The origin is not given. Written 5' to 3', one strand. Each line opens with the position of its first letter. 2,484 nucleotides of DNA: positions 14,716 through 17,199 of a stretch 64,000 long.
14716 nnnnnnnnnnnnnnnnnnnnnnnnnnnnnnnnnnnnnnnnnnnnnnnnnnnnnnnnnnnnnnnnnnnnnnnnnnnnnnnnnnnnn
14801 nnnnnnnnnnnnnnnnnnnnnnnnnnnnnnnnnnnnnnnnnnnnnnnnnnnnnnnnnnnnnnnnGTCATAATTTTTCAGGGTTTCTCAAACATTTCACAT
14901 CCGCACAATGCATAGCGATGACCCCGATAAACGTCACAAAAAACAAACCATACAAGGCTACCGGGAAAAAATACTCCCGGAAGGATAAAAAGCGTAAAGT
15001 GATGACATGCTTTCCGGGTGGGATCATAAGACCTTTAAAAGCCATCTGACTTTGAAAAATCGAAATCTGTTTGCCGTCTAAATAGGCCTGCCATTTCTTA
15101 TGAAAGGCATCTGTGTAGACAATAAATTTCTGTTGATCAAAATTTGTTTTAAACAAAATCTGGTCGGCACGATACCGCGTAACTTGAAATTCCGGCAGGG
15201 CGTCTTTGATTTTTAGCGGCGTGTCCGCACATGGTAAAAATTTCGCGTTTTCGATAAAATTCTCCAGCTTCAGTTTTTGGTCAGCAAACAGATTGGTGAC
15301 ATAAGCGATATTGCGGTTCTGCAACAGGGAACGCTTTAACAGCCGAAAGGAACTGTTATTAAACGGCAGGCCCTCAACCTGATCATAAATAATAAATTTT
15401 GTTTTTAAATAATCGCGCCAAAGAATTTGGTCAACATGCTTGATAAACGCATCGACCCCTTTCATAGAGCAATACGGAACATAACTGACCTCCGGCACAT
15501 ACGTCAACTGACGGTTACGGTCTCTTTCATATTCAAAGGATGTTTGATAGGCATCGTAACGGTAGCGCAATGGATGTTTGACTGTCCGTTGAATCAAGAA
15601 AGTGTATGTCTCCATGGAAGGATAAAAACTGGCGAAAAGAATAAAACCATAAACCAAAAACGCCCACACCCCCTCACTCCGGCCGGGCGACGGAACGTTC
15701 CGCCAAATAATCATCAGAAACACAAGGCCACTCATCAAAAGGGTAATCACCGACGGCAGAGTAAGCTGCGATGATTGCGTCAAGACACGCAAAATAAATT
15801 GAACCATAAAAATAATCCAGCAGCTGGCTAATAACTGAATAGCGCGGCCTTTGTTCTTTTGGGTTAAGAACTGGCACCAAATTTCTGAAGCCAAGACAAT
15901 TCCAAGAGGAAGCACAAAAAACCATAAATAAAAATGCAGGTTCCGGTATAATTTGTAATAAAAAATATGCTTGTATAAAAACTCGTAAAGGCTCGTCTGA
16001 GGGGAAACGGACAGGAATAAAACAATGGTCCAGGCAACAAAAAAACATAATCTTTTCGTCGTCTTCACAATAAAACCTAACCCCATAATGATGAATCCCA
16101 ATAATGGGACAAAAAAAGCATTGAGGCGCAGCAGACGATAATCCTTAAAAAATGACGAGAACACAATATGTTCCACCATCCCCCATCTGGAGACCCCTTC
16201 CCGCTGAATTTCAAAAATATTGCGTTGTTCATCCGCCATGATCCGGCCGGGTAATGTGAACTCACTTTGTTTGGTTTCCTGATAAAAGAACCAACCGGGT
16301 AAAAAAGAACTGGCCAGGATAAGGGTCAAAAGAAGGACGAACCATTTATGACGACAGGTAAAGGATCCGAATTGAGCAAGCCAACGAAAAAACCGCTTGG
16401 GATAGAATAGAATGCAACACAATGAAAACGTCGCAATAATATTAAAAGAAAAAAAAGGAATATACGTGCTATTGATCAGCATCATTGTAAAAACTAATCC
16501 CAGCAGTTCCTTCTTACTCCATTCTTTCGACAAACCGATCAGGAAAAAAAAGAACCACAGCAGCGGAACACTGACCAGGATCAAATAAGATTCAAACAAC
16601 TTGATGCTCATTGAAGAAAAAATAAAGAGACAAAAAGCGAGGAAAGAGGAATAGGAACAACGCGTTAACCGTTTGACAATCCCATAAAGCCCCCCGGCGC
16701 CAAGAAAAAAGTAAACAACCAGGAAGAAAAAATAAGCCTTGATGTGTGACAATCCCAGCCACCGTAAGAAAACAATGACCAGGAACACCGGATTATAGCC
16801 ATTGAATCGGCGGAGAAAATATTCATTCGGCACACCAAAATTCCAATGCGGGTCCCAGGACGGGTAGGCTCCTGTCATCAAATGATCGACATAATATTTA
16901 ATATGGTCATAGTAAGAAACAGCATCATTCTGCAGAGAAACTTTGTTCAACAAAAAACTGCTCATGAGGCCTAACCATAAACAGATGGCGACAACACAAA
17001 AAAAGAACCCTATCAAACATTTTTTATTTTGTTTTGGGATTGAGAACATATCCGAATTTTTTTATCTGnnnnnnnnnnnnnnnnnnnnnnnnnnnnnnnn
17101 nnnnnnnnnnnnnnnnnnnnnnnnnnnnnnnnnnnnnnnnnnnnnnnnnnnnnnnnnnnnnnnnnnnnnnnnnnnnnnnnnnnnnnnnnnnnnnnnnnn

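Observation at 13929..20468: Third YfhO+TPR module embedded in a tightly coupled 7-gene operon with an ArnT/PMT-like membrane protein and four uncharacterised secreted or anchored proteins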

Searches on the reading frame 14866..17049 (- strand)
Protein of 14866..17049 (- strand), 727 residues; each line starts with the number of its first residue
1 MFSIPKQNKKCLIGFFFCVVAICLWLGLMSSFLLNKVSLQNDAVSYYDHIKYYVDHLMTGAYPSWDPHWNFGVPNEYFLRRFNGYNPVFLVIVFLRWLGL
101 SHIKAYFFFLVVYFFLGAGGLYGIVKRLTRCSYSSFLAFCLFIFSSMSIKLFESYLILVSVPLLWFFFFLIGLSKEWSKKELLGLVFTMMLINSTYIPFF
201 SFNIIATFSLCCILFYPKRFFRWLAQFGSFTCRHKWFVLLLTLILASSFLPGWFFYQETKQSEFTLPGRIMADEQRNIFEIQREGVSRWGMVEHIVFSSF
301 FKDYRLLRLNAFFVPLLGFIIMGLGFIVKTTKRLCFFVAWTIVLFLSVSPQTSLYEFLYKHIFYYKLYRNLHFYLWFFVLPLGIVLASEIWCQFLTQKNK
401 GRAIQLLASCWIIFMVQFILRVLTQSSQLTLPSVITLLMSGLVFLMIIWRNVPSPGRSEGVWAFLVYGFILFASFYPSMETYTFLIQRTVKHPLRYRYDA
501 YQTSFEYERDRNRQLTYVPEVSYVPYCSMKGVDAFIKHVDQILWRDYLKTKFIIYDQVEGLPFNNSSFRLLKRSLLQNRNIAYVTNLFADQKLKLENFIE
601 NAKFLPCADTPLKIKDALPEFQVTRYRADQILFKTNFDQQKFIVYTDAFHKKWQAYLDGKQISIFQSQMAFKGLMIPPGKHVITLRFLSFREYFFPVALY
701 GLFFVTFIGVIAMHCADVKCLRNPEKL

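Call 5: search_protein_families(library=pfam, proteins=[window:14866-17049:-], max_evalue=0.1)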
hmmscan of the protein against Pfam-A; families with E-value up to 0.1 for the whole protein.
window:14866-17049:- (727 aa): 2 families
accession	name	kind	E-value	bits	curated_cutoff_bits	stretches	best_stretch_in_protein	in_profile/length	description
PF09586.16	YfhO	-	7.8e-05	21.7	28.5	1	621-688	756-824/835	Bacterial membrane protein YfhO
PF18510.6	NUC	-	0.038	15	25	1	614-668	21-75/162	Nuclease domain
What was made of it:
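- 14866..17049 (-): Y727: a YfhO-like GT-C-fold glycosyltransferase. It has about 12 N-terminal TM helices, an extracytoplasmic domain of about 240 aa, and one C-terminal TM helix. Asp42 in the first extracytoplasmic loop is conserved. Pfam YfhO E 7.8e-5, covering the C-terminal part only and below the cut-off (call 5).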

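Call 6: search_protein_families(library=ncbifam, proteins=[window:14866-17049:-], max_evalue=0.1)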
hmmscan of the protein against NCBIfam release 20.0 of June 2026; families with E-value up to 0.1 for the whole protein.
window:14866-17049:- (727 aa): 0 families

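Call 25: find_homologous_proteins(query=window:14866-17049:-, max_evalue=0.001)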
Query window:14866-17049:- (727 aa): 8 proteins with E <= 0.001 among 8000 candidates.
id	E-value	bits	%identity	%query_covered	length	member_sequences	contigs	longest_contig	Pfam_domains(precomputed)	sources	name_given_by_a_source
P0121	0.0e+0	1597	100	96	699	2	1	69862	-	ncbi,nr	ncbi:MAG: hypothetical protein K8S27_11950 [Candidatus Omnitrophica bacterium]|nr:hypothetical prote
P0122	8.4e-118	413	35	92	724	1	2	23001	-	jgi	-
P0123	9.0e-114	400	33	92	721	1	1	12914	PF09586.17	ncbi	-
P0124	2.3e-99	352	31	97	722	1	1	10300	-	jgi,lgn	-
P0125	2.2e-91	326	30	92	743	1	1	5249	-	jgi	jgi:hypothetical protein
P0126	4.4e-83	298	29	91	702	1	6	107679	PF09586.17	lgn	-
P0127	1.8e-69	253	27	95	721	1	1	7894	-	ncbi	-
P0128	1.7e-41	161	24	95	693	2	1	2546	PF09586.17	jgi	-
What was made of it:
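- Tried and rejected: The word-index homolog search with Y727 saturated on membrane-protein words and returned only 8 hits (call 25).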

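Call 38: search_protein_families(library=pfam, alignment_id=A2, max_evalue=0.01)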
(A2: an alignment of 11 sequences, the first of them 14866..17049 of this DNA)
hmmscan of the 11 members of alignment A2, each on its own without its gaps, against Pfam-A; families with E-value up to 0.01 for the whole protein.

A. member 1, window:14866-17049:- (727 aa): 1 family
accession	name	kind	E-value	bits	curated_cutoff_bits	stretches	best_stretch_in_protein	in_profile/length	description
PF09586.16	YfhO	-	7.8e-05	21.7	28.5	1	621-688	756-824/835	Bacterial membrane protein YfhO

B. families by the number of members that match (of 11 scanned): 1 family
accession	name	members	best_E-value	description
PF09586.16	YfhO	7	2.6e-08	Bacterial membrane protein YfhO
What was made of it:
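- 14866..17049 (-): 7 of 11 family members hit YfhO, best E 2.6e-8 (call 38).
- On Pfam YfhO (PF09586): 7 of 11 relatives match at E<0.01, best 2.6e-8 (call 38).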

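Call 39: search_solved_structures(query=A2, max_evalue=1)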
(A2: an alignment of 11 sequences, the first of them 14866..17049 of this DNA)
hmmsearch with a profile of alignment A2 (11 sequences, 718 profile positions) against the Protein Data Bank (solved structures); distinct sequences matched with E-value up to 1: 2.
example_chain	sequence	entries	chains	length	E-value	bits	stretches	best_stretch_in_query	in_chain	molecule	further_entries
3uq4_A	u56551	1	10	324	0.15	13.7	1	371-451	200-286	Gamma-aminobutyric-acid receptor subunit beta-1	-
2x5f_A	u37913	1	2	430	0.35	12.5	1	596-647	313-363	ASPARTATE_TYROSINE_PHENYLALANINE PYRIDOXAL-5' PHOSPHATE-DEPENDENT AMINOTRANSFERASE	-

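Call 51: find_encoding_contigs(protein=P0122, flank=10000, max_places=2)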
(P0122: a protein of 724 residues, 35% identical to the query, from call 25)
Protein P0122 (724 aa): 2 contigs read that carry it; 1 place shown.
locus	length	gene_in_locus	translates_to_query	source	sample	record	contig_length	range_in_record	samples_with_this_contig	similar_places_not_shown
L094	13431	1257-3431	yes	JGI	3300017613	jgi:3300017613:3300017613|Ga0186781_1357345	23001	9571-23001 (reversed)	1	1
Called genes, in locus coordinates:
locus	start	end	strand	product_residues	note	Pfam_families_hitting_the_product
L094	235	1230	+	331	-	PF13432:TPR_16 (faint), PF14559:TPR_19 (faint), PF00515:TPR_1 (weak), PF13424:TPR_12 (weak), PF13414:TPR_11, PF00515:TPR_1, PF07719:TPR_2, PF13181:TPR_8 (weak)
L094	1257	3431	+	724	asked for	-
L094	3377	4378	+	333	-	PF23914:TPR_CcmH_CycH (faint), PF07719:TPR_2 (faint), PF12895:ANAPC3 (faint), PF13181:TPR_8 (faint), PF00515:TPR_1 (weak), PF13414:TPR_11, PF13432:TPR_16 (weak), PF00515:TPR_1 (weak), +6 more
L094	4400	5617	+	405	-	-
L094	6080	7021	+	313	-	PF12895:ANAPC3 (weak), PF00515:TPR_1, PF07719:TPR_2, PF13181:TPR_8 (weak), PF13414:TPR_11, PF13432:TPR_16 (weak), PF14559:TPR_19 (weak), PF13431:TPR_17 (weak), +6 more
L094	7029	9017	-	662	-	-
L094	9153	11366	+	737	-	-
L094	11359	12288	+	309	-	PF12895:ANAPC3, PF00515:TPR_1, PF07719:TPR_2 (weak), PF13371:TPR_9 (weak), PF13424:TPR_12, PF13414:TPR_11, PF00515:TPR_1, PF07719:TPR_2, +12 more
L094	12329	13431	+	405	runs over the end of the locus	-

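Call 52: predict_structure(alignment_id=A2)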
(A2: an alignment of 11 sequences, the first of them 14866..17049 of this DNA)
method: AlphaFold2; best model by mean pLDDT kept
length: 727 residues; sequences in the alignment: 11
mean_pLDDT: 77.4   pTM: 0.81
mean pLDDT of the five models: 77.4, 74.3, 74.2, 73.6, 64.8
residues with pLDDT >= 90: 167; 70-90: 324; 50-70: 196; < 50: 40
segments of 3 or more residues with pLDDT < 50: 1-5, 305-313, 453-455, 514-521, 725-727
pLDDT, mean of each block of 10 residues (from residue 1): 47 83 87 71 80 88 83 83 88 91 89 91 88 86 77 77 90 89 94 80 88 91 92 95 92 77 64 54 65 50 48 51 61 82 82 84 76 68 77 65 66 68 58 63 68 57 79 74 66 63 77 44 63 82 86 90 81 89 73 64 70 92 90 93 91 92 89 92 92 88 94 76 46
secondary structure, 60 per line:
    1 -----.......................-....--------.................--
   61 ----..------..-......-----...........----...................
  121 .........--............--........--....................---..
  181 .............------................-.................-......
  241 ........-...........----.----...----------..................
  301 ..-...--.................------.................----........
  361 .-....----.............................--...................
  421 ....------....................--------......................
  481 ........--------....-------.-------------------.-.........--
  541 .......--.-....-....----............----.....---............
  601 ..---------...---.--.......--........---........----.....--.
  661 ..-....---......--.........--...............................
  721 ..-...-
elements in order (helices of 4 or more, strands of 3 or more residues): H6-28 H30-33 H42-58 H76-81 H87-97 H102-129 H132-143 H146-153 H156-175 H179-193 H200-215 H217-233 H235-248 H250-260 H283-302 H309-325 H332-348 H353-361 H363-366 H371-399 H402-424 H431-450 H459-488 H497-500 H530-538 H541-547 E552-555 E557-560 H565-576 E581-585 H589-602 E612-614 E621-627 E630-637 E641-648 E653-657 E660-662 E664-667 E671-676 E679-687 H690-722
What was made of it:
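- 14866..17049 (-): AF2 pTM 0.81 (call 52).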

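Call 54: fold_search(model_id=the predicted structure, library=pdb)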
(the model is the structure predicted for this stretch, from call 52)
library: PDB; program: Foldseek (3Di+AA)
matches with E <= 10: 387; with E <= 0.001: 8
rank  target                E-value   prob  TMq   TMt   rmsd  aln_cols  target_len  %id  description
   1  7oci_F                1.1e-05  1.00  0.35  0.39  11.2       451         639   14  Cryo-EM structure of yeast Ost6p containing oligosaccharyltransferase complex (released 2022-02-16)
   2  8agc_A                3.4e-05  1.00  0.33  0.34  14.4       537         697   14  Structure of yeast oligosaccharylransferase complex with lipid-linked oligosaccharide and non-acceptor peptide bound (released 2022-12-07)
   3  8age_A                7.6e-05  1.00  0.35  0.39  11.1       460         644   13  Structure of yeast oligosaccharylransferase complex with acceptor peptide bound (released 2022-12-07)
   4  8agb_A                1.3e-04  1.00  0.33  0.37  14.6       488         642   14  Structure of yeast oligosaccharylransferase complex with lipid-linked oligosaccharide bound (released 2022-12-07)
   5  9n9j_I                1.4e-04  1.00  0.32  0.33  21.1       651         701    9  Structure of a GRP94 folding intermediate engaged with a CCDC134- and FKBP11-bound secretory translocon (released 2025-11-19)
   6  6ezn_F                2.3e-04  1.00  0.31  0.34  13.8       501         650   12  Cryo-EM structure of the yeast oligosaccharyltransferase (OST) complex (released 2018-01-17)
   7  8pn9_A                3.8e-04  1.00  0.37  0.41  13.4       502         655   11  Structure of human oligosaccharyltransferase OST-A complex bound to NGI-1 (released 2024-05-08)
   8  8b6l_I                3.8e-04  1.00  0.32  0.33  20.2       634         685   12  Subtomogram average of the human Sec61-TRAP-OSTA-translocon (released 2022-12-07)
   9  6s7t_A                1.5e-03  1.00  0.31  0.32  17.3       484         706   12  Cryo-EM structure of human oligosaccharyltransferase complex OST-B (released 2019-12-18)
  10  5ezm                  4.1e-03  1.00  0.35  0.45   9.4       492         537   12  Crystal Structure of ArnT from Cupriavidus metallidurans in the apo state (released 2016-02-17)
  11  6ftg_5                4.1e-03  1.00  0.32  0.35  19.5       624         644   13  Subtomogram average of OST-containing ribosome-translocon complexes from canine rough microsomal membranes (released 2018-03-21)
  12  5ogl_A                4.5e-03  1.00  0.30  0.31  10.6       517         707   14  Structure of bacterial oligosaccharyltransferase PglB in complex with an acceptor peptide and an lipid-linked oligosac (released 2017-10-25)
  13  3rce_A                1.3e-02  0.96  0.32  0.33  26.4       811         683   10  Bacterial oligosaccharyltransferase PglB (released 2011-06-15)
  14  5gmy_A                1.4e-02  0.99  0.27  0.24  19.2       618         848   12  Crystal structure of the Archaeoglobus fulgidus oligosaccharyltransferase (O29867_ARCFU) tethered with an acceptor pep (released 2017-02-01)
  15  6gxc_A                1.6e-02  1.00  0.31  0.32  10.2       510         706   12  Bacterial oligosaccharyltransferase PglB in complex with an inhibitory peptide and a reactive lipid-linked oligosaccha (released 2018-11-14)
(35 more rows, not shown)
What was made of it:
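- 14866..17049 (-): Foldseek PDB hits with probability 1.00 are exclusively GT-C enzymes: STT3, ArnT, PglB, DPY19, Emb and Pmt4 (call 54).
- On GT-C fold glycosyltransferases (Y727): The top Foldseek PDB hits are STT3, ArnT, PglB, AglB, DPY19, EmbA/B and Pmt4, with probability 0.9-1.0 and E down to 1e-5 (call 54).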

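Call 83: find_related_loci(query=A6, collection=metagenome_contigs, flank=10000)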
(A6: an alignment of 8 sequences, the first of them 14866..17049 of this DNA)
Query A6 (727 aa) in metagenome_contigs; peptide patterns used: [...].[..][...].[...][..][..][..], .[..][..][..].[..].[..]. (x = any residue, [..] = any of these).
216 stretches matched a pattern; 36 encode a relative of the query (tblastn E <= 1e-3); 36 distinct loci.
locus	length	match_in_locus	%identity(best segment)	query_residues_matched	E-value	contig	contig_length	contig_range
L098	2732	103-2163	33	6-707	6e-132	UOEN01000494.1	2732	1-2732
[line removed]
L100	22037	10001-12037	31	31-707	3e-106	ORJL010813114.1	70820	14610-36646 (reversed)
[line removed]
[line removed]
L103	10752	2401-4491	29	15-710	3e-99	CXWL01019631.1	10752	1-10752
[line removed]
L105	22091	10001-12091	29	15-710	2e-98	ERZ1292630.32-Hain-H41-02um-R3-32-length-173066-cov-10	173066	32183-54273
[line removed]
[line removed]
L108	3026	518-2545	30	19-687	1e-92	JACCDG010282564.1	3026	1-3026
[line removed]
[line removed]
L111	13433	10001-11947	30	9-711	8e-86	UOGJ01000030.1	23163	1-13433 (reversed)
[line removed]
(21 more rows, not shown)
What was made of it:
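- Tried and rejected: An 8-sequence alignment worked (call 83).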

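Call 89: search_protein_families(library=pfam, proteins=[L111:9989-12646:+], max_evalue=0.01)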
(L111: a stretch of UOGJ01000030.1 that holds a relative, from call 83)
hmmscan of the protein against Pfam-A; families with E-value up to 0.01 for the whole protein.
L111:9989-12646:+ (885 aa): 13 families
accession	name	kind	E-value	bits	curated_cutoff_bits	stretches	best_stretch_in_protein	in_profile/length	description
PF07719.23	TPR_2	-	3.7e-13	48.9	27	2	800-831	3-34/34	Tetratricopeptide repeat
PF00515.34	TPR_1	-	5.9e-11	42.1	27.8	2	800-831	3-34/34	Tetratricopeptide repeat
PF13181.12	TPR_8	-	2.1e-08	34.1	25.7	2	801-831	4-34/34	Tetratricopeptide repeat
PF13414.12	TPR_11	-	3.3e-08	33.5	26.8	1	774-810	4-40/42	TPR repeat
PF13174.12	TPR_6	-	1.2e-06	29.2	26.3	0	802-830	4-32/33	Tetratricopeptide repeat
PF14559.12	TPR_19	-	1.5e-06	28.8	25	1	778-831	5-58/68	Tetratricopeptide repeat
PF09586.16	YfhO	-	1.8e-06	27.1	28.5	1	563-638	753-829/835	Bacterial membrane protein YfhO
PF13432.12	TPR_16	-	1.4e-05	25.8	32.7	1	774-831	7-64/65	Tetratricopeptide repeat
PF13424.12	TPR_12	-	1.4e-05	25.6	30.1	1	764-826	3-73/77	Tetratricopeptide repeat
PF25068.1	ARM_TT21_4th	-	0.00022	22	30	1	780-879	15-114/153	Tetratricopeptide repeat protein 21 forth ARM domain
PF13428.12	TPR_14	-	0.00051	20.9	23.5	0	771-802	8-39/44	Tetratricopeptide repeat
PF13431.12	TPR_17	-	0.0013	19.3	24.4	1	787-818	2-33/34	Tetratricopeptide repeat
PF12895.13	ANAPC3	-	0.0018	18.9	27.2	1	759-819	18-77/82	Anaphase-promoting complex, cyclosome, subunit 3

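Call 91: search_protein_families(library=pfam, proteins=[L107:9585-9953:+, L107:8569-9540:+, L107:7494-8597:+, L107:6103-7491:+, L110:2723-4261:-, L109:4871-6712:+, L107:3835-5226:+, L107:5236-6099:+, L094:4400-5617:+], max_evalue=0.001)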
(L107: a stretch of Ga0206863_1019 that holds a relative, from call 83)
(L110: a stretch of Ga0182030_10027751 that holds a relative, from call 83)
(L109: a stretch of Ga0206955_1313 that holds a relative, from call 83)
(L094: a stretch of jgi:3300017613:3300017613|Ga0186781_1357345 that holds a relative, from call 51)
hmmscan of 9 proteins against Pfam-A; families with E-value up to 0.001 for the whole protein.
L107:9585-9953:+ (122 aa): 1 family
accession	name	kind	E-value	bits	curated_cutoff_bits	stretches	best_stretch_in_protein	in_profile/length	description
PF07238.19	PilZ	-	8.6e-07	29.7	22.5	1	12-110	2-92/102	PilZ domain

L107:8569-9540:+ (323 aa): 2 families
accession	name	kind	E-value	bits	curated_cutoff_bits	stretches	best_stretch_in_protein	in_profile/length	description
PF00535.33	Glycos_transf_2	-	1e-32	113.8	23.3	1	15-179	1-164/168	Glycosyl transferase family 2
PF10111.15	Glyco_tranf_2_2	-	0.00056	19.9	27.3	1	15-124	1-105/276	Glycosyltransferase like family 2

L107:7494-8597:+ (367 aa): 8 families
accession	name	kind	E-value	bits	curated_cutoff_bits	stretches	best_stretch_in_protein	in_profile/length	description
PF01262.27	AlaDh_PNT_C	-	1.4e-84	283.3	23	1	141-352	1-213/214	Alanine dehydrogenase/PNT, C-terminal domain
PF05222.21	AlaDh_PNT_N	-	4.7e-45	153.6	30.4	1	4-137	1-136/136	Alanine dehydrogenase/PNT, N-terminal domain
PF02826.25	2-Hacid_dh_C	-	3.9e-08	33.3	25.1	1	168-268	36-127/178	D-isomer specific 2-hydroxyacid dehydrogenase, NAD binding domain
PF01488.26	Shikimate_DH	-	2.4e-05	24.9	24.3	1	168-291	12-133/138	Shikimate / quinate 5-dehydrogenase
PF03446.21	NAD_binding_2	-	2.6e-05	24.7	21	1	171-267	2-92/161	NAD binding domain of 6-phosphogluconate dehydrogenase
PF07992.20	Pyr_redox_2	-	0.00018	21.4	26.1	1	163-210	141-184/291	Pyridine nucleotide-disulphide oxidoreductase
PF03721.20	UDPG_MGDP_dh_N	-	0.00043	20.3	27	1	170-210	2-42/187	UDP-glucose/GDP-mannose dehydrogenase family, NAD binding domain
PF02737.24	3HCDH_N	-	0.00044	20.7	22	0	170-211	1-42/180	3-hydroxyacyl-CoA dehydrogenase, NAD binding domain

L107:6103-7491:+ (462 aa): 2 families
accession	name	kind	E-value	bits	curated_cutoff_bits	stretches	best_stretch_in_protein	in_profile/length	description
PF00206.25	Lyase_1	-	6.4e-117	390.9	27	1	11-341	1-312/312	Lyase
PF10415.14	FumaraseC_C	-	6.6e-25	87.7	32.5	1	407-459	1-53/54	Fumarase C C-terminus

L110:2723-4261:- (512 aa): 0 families

L109:4871-6712:+ (613 aa): 1 family
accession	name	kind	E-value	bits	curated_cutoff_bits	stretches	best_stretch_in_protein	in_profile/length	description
PF20604.3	DUF6798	-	6.3e-11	42.3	26.9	1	488-552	2-61/61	Domain of unknown function (DUF6798)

L107:3835-5226:+ (463 aa): 2 families
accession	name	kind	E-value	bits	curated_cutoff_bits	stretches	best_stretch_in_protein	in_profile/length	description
PF00883.26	Peptidase_M17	-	3.1e-111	372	25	1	148-456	2-309/310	Cytosol aminopeptidase family, catalytic domain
PF02789.23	Peptidase_M17_N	-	1.5e-07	31.9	23.4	1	45-114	53-128/129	Cytosol aminopeptidase family, N-terminal domain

L107:5236-6099:+ (287 aa): 1 family
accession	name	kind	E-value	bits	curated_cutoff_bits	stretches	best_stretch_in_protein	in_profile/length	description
PF01145.31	Band_7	-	2.5e-37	129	23.6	1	21-192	2-173/176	SPFH domain / Band 7 family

L094:4400-5617:+ (405 aa): 0 families

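Call 92: search_solved_structures(query=L107:8569-9540:+, max_evalue=0.001)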
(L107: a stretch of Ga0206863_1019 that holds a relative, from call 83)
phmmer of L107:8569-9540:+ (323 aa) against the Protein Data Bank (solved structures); distinct sequences matched with E-value up to 0.001: 13.
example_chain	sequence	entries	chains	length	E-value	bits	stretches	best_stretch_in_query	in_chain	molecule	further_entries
5ekp_C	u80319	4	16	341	3.1e-72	246.9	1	13-315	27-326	Uncharacterized glycosyltransferase sll0501 | Glycosyltransferase sll0501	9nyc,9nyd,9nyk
9nye_A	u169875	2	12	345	3.2e-72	246.9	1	13-315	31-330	Glycosyltransferase sll0501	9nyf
5eke_A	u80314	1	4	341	4e-71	243.3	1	13-315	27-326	Uncharacterized glycosyltransferase sll0501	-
9hwj_A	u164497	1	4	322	1e-41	146.7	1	11-317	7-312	Undecaprenyl-phosphate 4-deoxy-4-formamido-L-arabinose transferase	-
9bhc_C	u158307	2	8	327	3.9e-40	141.5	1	11-317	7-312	Undecaprenyl-phosphate 4-deoxy-4-formamido-L-arabinose transferase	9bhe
8vxh_A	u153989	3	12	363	5.4e-40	141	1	11-317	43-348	Undecaprenyl-phosphate 4-deoxy-4-formamido-L-arabinose transferase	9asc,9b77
5mlz_A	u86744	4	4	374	6.9e-14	55.3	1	13-138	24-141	Dolichol monophosphate mannose synthase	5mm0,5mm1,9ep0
5hea_A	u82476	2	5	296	1.8e-07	34.2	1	13-141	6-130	Putative glycosyltransferase (GalT1)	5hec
2z87_A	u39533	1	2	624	7.8e-07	32.1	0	8-134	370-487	Chondroitin synthase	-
2z86_A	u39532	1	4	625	7.8e-07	32.1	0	8-134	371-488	Chondroitin synthase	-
6p61_A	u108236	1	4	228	1.5e-06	31.2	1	7-111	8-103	Glycosyltransferase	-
8vh7_A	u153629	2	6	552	0.0006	22.6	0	26-124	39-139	Heparosan synthase B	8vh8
8viw_A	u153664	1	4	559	0.00061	22.6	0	26-124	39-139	Heparosan synthase B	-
